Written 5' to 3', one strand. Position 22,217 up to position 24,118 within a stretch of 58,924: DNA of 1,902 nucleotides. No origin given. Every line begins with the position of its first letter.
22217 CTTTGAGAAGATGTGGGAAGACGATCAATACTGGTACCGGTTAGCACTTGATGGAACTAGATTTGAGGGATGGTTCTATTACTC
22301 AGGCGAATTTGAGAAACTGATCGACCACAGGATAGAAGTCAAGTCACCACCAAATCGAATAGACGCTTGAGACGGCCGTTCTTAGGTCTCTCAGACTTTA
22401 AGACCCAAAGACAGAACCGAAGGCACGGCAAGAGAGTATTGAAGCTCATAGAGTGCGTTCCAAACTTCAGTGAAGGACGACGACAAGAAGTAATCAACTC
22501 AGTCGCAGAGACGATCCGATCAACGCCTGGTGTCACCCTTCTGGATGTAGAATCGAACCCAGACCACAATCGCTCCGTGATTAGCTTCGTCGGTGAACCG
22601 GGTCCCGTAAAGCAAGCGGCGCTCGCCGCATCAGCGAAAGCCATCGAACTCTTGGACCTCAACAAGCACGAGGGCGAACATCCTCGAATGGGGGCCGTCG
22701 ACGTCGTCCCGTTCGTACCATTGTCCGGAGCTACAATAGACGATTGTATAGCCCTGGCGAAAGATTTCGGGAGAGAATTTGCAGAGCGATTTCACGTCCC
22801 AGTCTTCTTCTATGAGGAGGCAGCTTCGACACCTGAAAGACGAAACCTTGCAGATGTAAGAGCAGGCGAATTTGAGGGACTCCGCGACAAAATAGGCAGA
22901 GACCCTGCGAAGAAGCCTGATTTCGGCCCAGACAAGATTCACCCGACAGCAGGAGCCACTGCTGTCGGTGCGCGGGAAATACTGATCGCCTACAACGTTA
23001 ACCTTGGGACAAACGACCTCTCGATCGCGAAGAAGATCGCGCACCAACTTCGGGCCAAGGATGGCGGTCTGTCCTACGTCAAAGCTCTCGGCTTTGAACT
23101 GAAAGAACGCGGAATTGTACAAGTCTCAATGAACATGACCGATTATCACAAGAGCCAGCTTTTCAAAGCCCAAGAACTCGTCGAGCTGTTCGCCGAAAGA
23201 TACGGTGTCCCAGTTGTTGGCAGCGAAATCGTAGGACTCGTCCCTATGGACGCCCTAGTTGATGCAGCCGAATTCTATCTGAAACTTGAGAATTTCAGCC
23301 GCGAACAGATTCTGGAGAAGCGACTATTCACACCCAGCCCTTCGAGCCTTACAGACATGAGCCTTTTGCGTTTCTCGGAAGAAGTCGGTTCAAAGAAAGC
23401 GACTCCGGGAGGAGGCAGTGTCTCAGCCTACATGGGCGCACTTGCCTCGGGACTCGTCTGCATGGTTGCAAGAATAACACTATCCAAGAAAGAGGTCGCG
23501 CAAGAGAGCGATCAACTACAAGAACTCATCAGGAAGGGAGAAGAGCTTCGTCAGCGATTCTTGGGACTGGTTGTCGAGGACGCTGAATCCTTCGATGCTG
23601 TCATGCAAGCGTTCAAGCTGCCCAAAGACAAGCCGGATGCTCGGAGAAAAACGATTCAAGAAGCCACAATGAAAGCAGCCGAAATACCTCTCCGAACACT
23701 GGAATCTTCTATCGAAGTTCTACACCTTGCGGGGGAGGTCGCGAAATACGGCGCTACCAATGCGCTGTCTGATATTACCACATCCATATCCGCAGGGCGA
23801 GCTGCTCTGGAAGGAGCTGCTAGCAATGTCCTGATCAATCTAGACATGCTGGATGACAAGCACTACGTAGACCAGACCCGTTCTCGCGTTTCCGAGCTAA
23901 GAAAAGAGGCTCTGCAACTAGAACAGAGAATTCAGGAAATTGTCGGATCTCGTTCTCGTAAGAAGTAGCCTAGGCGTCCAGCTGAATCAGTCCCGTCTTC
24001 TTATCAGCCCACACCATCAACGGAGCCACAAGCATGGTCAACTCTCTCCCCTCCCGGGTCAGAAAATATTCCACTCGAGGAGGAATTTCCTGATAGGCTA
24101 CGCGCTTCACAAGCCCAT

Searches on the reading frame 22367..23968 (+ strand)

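Call 3: search_protein_families(library=ncbifam, proteins=[window:22367-23968:+], max_evalue=1)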
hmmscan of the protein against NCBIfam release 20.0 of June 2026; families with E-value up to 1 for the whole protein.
window:22367-23968:+ (533 aa): 4 families
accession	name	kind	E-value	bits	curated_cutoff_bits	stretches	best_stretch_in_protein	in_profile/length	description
TIGR02024.1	FtcD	equivalog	2.4e-127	424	221.25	1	26-320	3-296/298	glutamate formimidoyltransferase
NF045657.1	MthfCyhylaseFchA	equivalog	3.4e-46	157.3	275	1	329-528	3-205/207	methenyltetrahydrofolate cyclohydrolase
NF047388.1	SA1320_fam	subfamily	0.0092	14.5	230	1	401-525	442-554/644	SA1320 family protein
TIGR00250.1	RNAse_H_YqgF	equivalog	0.039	14.1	43.25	0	123-160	63-100/130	Holliday junction resolvase RuvX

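Call 4: search_protein_families(library=pfam, proteins=[window:22367-23968:+], max_evalue=1)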
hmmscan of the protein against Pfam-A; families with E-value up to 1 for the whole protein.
window:22367-23968:+ (533 aa): 4 families
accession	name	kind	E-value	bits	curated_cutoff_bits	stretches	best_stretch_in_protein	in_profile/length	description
PF07837.17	FTCD_N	-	2.1e-73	246.3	27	1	27-203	1-176/176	Formiminotransferase domain, N-terminal subdomain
PF04961.17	FTCD_C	-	4e-56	190.1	24.5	1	334-509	3-181/182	Formiminotransferase-cyclodeaminase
PF02971.19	FTCD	-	3e-28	99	24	1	205-311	1-113/145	Formiminotransferase domain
PF13874.11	Nup54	-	0.072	13.5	30.5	0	491-526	58-92/140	Nucleoporin complex subunit 54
